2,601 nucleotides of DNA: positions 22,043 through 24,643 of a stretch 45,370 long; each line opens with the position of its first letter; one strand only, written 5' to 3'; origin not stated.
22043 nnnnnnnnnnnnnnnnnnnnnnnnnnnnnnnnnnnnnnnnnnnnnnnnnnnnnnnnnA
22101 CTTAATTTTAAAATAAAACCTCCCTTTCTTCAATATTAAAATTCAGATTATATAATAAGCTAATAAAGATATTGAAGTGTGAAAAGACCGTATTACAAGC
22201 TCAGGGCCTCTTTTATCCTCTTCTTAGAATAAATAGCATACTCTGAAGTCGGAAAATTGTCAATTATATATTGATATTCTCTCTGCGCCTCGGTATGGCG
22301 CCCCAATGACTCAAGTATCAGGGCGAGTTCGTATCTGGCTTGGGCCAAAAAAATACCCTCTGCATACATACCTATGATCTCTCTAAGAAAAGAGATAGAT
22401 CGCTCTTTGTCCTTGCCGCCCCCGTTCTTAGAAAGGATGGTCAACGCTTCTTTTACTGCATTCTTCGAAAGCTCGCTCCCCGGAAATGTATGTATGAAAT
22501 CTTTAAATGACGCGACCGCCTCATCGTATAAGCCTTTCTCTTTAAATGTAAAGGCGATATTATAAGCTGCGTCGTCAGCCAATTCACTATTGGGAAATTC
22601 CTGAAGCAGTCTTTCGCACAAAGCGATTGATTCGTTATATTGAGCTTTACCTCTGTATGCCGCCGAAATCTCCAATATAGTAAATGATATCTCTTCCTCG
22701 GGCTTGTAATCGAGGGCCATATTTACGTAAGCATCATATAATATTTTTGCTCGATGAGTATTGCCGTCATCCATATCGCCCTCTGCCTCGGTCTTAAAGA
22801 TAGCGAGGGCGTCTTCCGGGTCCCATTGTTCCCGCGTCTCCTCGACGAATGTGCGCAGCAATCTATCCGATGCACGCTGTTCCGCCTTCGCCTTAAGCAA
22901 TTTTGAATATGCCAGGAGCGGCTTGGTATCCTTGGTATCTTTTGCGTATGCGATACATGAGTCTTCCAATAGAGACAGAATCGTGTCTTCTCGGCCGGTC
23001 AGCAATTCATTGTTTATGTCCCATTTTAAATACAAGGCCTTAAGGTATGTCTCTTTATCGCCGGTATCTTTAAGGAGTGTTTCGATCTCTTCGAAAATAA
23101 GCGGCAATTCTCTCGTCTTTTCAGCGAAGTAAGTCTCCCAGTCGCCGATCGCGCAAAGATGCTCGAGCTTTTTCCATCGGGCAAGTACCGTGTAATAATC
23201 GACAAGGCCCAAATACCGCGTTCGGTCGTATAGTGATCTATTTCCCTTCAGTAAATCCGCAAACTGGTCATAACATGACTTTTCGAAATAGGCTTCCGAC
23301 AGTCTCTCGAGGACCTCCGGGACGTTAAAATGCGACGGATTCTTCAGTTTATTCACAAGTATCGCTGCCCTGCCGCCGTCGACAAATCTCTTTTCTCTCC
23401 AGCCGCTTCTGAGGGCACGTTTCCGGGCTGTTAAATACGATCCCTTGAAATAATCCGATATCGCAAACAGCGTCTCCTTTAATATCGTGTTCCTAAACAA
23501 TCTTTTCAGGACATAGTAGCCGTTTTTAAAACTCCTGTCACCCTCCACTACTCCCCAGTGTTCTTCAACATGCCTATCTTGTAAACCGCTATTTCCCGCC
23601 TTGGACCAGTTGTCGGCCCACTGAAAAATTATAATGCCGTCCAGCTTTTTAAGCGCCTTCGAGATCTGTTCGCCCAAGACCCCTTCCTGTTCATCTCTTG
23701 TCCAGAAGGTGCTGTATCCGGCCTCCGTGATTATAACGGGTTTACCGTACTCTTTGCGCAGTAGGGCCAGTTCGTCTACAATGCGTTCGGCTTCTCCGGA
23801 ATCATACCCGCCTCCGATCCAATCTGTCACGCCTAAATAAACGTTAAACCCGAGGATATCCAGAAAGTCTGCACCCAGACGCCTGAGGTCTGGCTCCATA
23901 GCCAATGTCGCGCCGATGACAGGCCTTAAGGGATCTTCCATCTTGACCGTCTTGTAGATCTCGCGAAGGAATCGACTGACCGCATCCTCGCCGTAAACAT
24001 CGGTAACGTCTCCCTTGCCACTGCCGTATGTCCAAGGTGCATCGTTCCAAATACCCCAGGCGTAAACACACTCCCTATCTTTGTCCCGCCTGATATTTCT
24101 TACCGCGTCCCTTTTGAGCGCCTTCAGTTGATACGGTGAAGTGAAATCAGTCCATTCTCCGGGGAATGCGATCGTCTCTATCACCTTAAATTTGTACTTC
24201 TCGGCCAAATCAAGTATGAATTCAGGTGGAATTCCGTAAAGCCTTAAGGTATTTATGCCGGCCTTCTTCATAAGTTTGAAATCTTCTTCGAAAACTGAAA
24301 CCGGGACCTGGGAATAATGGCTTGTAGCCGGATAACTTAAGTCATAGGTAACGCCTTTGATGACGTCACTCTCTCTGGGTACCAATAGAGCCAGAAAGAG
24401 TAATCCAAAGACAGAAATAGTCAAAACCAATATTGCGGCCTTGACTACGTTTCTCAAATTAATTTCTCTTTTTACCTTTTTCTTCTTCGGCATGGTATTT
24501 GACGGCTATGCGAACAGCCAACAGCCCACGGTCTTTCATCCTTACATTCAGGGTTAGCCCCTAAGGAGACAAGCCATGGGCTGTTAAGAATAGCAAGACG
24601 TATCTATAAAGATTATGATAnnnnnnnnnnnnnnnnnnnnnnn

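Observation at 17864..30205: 12.3-kb glycan-processing gene island inserted inside the trp operon between trpF and trpB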

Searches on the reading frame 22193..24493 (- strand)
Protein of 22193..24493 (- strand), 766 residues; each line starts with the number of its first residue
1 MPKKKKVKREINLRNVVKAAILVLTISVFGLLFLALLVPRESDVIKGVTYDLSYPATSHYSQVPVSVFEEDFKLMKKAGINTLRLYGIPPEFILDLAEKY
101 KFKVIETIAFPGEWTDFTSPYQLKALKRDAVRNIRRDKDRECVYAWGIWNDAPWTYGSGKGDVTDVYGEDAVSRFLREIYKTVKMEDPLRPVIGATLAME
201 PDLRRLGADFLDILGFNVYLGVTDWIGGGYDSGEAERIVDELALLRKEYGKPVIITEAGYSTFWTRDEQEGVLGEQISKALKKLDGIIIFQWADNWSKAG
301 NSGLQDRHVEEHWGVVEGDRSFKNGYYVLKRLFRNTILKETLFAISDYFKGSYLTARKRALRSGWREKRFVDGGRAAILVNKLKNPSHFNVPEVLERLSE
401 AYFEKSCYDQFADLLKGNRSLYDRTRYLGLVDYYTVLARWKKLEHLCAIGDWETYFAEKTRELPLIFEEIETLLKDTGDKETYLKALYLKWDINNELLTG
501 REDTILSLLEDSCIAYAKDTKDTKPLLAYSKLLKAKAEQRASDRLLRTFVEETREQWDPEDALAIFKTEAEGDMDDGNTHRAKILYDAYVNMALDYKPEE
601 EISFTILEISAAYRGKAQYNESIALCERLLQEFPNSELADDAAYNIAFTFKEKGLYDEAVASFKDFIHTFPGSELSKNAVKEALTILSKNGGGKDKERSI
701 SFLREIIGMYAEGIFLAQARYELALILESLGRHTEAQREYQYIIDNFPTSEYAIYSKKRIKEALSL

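Call 3: search_protein_families(library=pfam, proteins=[window:22193-24493:-], max_evalue=0.01)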
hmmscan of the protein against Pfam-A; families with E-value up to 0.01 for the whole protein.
window:22193-24493:- (766 aa): 10 families
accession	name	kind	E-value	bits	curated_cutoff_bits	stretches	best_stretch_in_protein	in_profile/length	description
PF13174.12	TPR_6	-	2.5e-14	53.3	26.3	2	718-750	1-33/33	Tetratricopeptide repeat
PF07719.23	TPR_2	-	2.4e-07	30.8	27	0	717-749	1-33/34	Tetratricopeptide repeat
PF13525.12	YfiO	-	5.3e-06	26.8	25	1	616-762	18-135/203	Outer membrane lipoprotein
PF13424.12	TPR_12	-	3.6e-05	24.3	30.1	0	606-664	5-69/77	Tetratricopeptide repeat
PF13428.12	TPR_14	-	3.9e-05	24.4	23.5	0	718-752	2-36/44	Tetratricopeptide repeat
PF13432.12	TPR_16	-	6.9e-05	23.6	32.7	0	717-750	31-64/65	Tetratricopeptide repeat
PF02836.23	Glyco_hydro_2_C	-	0.00019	21.1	21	1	64-262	34-214/302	Glycosyl hydrolases family 2, TIM barrel domain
PF13512.12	TPR_18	-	0.00027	21.6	21.9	0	735-760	120-145/145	Tetratricopeptide repeat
PF00515.34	TPR_1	-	0.00029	20.9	27.8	0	642-664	3-25/34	Tetratricopeptide repeat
PF14559.12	TPR_19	-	0.00098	19.8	25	0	618-662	6-47/68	Tetratricopeptide repeat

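Call 8: search_protein_families(library=ncbifam, proteins=[window:22193-24493:-], max_evalue=0.01)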
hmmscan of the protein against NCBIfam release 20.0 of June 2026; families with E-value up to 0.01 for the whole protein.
window:22193-24493:- (766 aa): 8 families
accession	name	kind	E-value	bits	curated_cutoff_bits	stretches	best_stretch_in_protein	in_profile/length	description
TIGR02795.1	tol_pal_ybgF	equivalog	8.2e-15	55.5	90.1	2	642-759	4-118/119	tol-pal system protein YbgF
TIGR03302.1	OM_YfiO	subfamily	5.1e-10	39.2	81.4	2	652-763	82-161/239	outer membrane protein assembly factor BamD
NF008068.0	PRK10803.1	equivalog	8.6e-10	39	383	1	640-761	142-261/263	cell division protein CpoB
NF053852.1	vesicle_Bd0635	exception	2.3e-08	34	250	1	608-679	143-214/223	CpoB-like predatory vesicle lipoprotein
NF007538.0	PRK10150.1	equivalog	7e-07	27.9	544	1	126-262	394-516/607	beta-glucuronidase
NF041463.1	GalB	equivalog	8.1e-07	27.2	900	1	68-269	391-582/869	beta-galactosidase GalB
NF052312.1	T9SS_PorW_SprE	equivalog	3.4e-06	26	250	1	694-755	560-621/716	type IX secretion system periplasmic lipoprotein PorW/SprE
NF050095.1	BetGlucuronLacZ4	equivalog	0.0011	17.2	950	1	68-228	318-464/666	beta-glucuronidase LacZ4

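Call 47: find_homologous_proteins(query=window:22193-24493:-)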
Query window:22193-24493:- (766 aa): 139 proteins with E <= 0.001 among 8000 candidates; the best 120 are listed.
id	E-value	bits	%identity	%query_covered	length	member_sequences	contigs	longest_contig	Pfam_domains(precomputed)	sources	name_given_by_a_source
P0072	0.0e+0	1735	100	100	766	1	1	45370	PF13525.13,PF07719.24,PF13174.13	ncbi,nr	ncbi:MAG: tetratricopeptide repeat protein [Candidatus Omnitrophica bacterium]|nr:tetratricopeptide 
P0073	5.2e-258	877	52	99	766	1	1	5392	PF24575.2,PF13428.13,PF02836.24,PF07719.24,PF13174.13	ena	-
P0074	2.3e-255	868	51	99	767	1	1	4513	PF14559.13,PF13432.13,PF13428.13,PF02836.24,PF07719.24,PF13174.13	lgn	-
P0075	1.0e-254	866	52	99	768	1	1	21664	PF02836.24,PF13174.13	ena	-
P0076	1.7e-254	865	51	97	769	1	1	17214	PF24575.2,PF13525.13,PF13424.13,PF13432.13,PF13428.13,PF02836.24,PF07719.24,PF13174.13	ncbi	-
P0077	4.2e-254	864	53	95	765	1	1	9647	PF13428.13,PF02836.24,PF13174.13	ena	-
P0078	1.7e-252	858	52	99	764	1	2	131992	PF13174.13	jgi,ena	-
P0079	1.4e-251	855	52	94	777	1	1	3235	PF14559.13,PF24575.2,PF13424.13,PF13432.13,PF13428.13,PF07719.24,PF13174.13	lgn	-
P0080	6.9e-251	853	52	95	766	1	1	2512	PF24575.2,PF13525.13,PF13428.13,PF02836.24,PF07719.24,PF13174.13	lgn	-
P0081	9.4e-251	853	50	99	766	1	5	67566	PF24575.2,PF13424.13,PF13432.13,PF13428.13,PF02836.24,PF07719.24,PF13174.13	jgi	jgi:TolA-binding protein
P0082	3.1e-249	848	51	95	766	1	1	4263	PF24575.2,PF13525.13,PF13424.13,PF13428.13,PF02836.24,PF07719.24,PF13174.13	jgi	jgi:TolA-binding protein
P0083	7.6e-249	846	51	99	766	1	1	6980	PF24575.2,PF13525.13,PF13432.13,PF13428.13,PF02836.24,PF07719.24,PF13174.13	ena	-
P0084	8.8e-246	836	49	99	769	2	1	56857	PF24575.2,PF00515.35,PF13424.13,PF13432.13,PF13428.13,PF02836.24,PF13181.13,PF07719.24,PF13174.13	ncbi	ncbi:MAG: tetratricopeptide repeat protein [Candidatus Omnitrophota bacterium]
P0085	1.8e-245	835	51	94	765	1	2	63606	PF24575.2,PF13525.13,PF13424.13,PF13432.13,PF13428.13,PF02836.24,PF07719.24,PF13174.13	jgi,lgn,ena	-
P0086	1.3e-244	832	49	98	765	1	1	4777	PF24575.2,PF13432.13,PF13428.13,PF02836.24,PF07719.24,PF13174.13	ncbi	-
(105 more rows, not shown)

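Call 50: search_solved_structures(query=A2, max_evalue=1)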
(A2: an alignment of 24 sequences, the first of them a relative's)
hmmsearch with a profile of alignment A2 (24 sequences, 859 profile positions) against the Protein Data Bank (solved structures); distinct sequences matched with E-value up to 1: 204 (the best 60 are shown).
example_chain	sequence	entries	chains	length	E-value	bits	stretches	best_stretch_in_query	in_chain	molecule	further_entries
9fz9_A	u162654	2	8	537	5.5e-29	103.9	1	31-313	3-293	Glycoside hydrolase family 2 catalytic domain-containing protein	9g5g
5c70_A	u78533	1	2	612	2.9e-28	101.5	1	31-336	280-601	Glucuronidase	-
6ncw_A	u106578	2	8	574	6.1e-28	100.4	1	33-335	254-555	Beta-galacturonidase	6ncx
9g4n_A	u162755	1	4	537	2.2e-27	98.6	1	31-313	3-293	Glycoside hydrolase family 2 catalytic domain-containing protein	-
5c71_A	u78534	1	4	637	3.1e-27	98.1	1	31-336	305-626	Glucuronidase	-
6u7j_A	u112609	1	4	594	4.6e-27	97.5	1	34-335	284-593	Beta-glucuronidase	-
6xxw_A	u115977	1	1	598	2.6e-26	95.1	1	27-336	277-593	Beta-glucuronidase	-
1bhg_A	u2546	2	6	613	1.1e-24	89.7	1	34-336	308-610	BETA-GLUCURONIDASE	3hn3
4jkm_A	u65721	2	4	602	2.8e-24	88.3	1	33-338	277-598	Beta-glucuronidase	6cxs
6lem_B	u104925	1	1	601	1.8e-23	85.7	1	33-332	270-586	Beta-D-glucuronidase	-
6lej_B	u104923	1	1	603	1.8e-23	85.7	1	33-332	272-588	Beta-D-glucuronidase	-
6leg_A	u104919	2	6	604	1.8e-23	85.6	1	33-332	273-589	Beta-D-glucuronidase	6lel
3k46_A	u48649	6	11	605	1.8e-23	85.6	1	33-332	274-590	Beta-glucuronidase | Beta-D-glucuronidase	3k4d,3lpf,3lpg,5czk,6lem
4jhz_A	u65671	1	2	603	1.8e-23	85.6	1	33-332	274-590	Beta-glucuronidase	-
3k4a_A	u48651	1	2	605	1.8e-23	85.6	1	33-332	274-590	Beta-glucuronidase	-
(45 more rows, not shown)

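Call 60: predict_structure(alignment_id=A2)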
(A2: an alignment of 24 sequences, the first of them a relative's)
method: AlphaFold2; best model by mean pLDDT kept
length: 766 residues; sequences in the alignment: 24
mean_pLDDT: 86.2   pTM: 0.78
mean pLDDT of the five models: 86.2, 84.4, 83.2, 82.3, 82.0
residues with pLDDT >= 90: 438; 70-90: 231; 50-70: 70; < 50: 27
segments of 3 or more residues with pLDDT < 50: 1-10, 37-42, 156-158, 337-343
pLDDT, mean of each block of 10 residues (from residue 1): 45 75 85 57 77 73 87 93 88 95 89 80 92 94 90 53 77 92 95 81 81 91 86 94 91 92 86 93 90 69 59 84 92 60 53 83 88 75 79 92 94 93 88 96 95 95 95 84 95 95 96 96 96 93 98 95 97 94 97 93 95 94 96 93 96 88 91 88 80 66 84 81 88 91 92 90 75
secondary structure, 60 per line:
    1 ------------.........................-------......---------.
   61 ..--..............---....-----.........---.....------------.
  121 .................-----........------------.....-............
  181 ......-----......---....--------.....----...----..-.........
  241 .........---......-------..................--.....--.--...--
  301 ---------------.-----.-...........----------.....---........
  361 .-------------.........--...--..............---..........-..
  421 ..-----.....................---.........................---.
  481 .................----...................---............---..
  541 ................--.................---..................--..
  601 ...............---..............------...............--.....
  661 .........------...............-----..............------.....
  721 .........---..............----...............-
elements in order (helices of 4 or more, strands of 3 or more residues): H13-37 E45-50 H65-78 E82-85 H91-99 E103-107 H120-137 E143-150 H163-167 H169-186 E192-197 H201-204 E213-217 E222-224 H232-249 E253-258 H266-283 E286-290 H324-334 H345-349 H353-361 H375-383 H391-404 H408-417 H419-422 H428-448 H452-476 H480-497 H502-520 H524-535 H539-556 H559-575 H579-596 H599-615 H619-632 H639-653 H656-669 H676-690 H696-709 H716-729 H733-746 H751-765

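Call 64: fold_search(model_id=the predicted structure, library=pdb)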
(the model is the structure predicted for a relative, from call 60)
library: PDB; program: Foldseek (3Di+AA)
matches with E <= 10: 1750; with E <= 0.001: 391
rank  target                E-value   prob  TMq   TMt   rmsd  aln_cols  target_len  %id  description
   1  6ncx_D                5.3e-10  1.00  0.30  0.41   4.6       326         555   22  Crystal structure of GH2 beta-galacturonidase from Eisenbergiella tayi bound to galacturonate (released 2019-02-20)
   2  7kgy_D                5.5e-10  1.00  0.32  0.41   4.3       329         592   20  Beta-glucuronidase from Faecalibacterium prausnitzii bound to the inhibitor UNC10201652-glucuronide (released 2021-11-10)
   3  7kgy_B                6.2e-10  1.00  0.32  0.40   4.4       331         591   19  Beta-glucuronidase from Faecalibacterium prausnitzii bound to the inhibitor UNC10201652-glucuronide (released 2021-11-10)
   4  7kgy_A                7.5e-10  1.00  0.31  0.40   4.1       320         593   19  Beta-glucuronidase from Faecalibacterium prausnitzii bound to the inhibitor UNC10201652-glucuronide (released 2021-11-10)
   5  8geo                  8.8e-10  1.00  0.32  0.41   4.3       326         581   19  E. eligens beta-glucuronidase bound to 3-OH-desloratidine-glucuronide (released 2024-03-20)
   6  6ldc_A                9.1e-10  1.00  0.32  0.39   4.1       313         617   19  Structure of Bifidobacterium dentium beta-glucuronidase complexed with C6-nonyl uronic isofagomine (released 2021-01-27)
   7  5z1b_B                9.5e-10  1.00  0.32  0.39   3.8       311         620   20  Structure of Bifidobacterium dentium beta-glucuronidase complexed with coumarin-3-O-glucuronide (released 2018-12-12)
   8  6ed2                  1.8e-09  1.00  0.32  0.41   3.8       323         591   20  Faecalibacterium prausnitzii beta-glucuronidase (released 2019-02-13)
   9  7kgy_C                1.8e-09  1.00  0.30  0.38   5.1       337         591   20  Beta-glucuronidase from Faecalibacterium prausnitzii bound to the inhibitor UNC10201652-glucuronide (released 2021-11-10)
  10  6bjq                  2.9e-09  1.00  0.31  0.39   4.5       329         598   18  Eubacterium eligens beta-glucuronidase bound to glucuronic acid (released 2018-07-25)
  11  8geq                  3.0e-09  1.00  0.31  0.39   4.8       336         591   18  E. eligens beta-glucuronidase bound to ceritinib-glucuronide (released 2024-02-14)
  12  8dhl_B                3.6e-09  1.00  0.33  0.30   3.7       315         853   21  Tannerella forsythia beta-glucuronidase (L2) (released 2023-05-17)
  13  6jz3_B                3.9e-09  1.00  0.31  0.40   4.4       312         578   21  b-glucuronidase from Ruminococcus gnavus in complex with uronic deoxynojirimycin (released 2020-05-13)
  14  6d8k_C                4.1e-09  1.00  0.27  0.36   5.2       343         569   20  Bacteroides multiple species beta-glucuronidase (released 2018-10-17)
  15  6d7j_B                4.4e-09  1.00  0.30  0.29   4.9       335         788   15  The Crystal Structure of Parabacteroides merdae Beta-Glucuronidase (GUS) with Glycerol in Active-Site (released 2019-05-01)
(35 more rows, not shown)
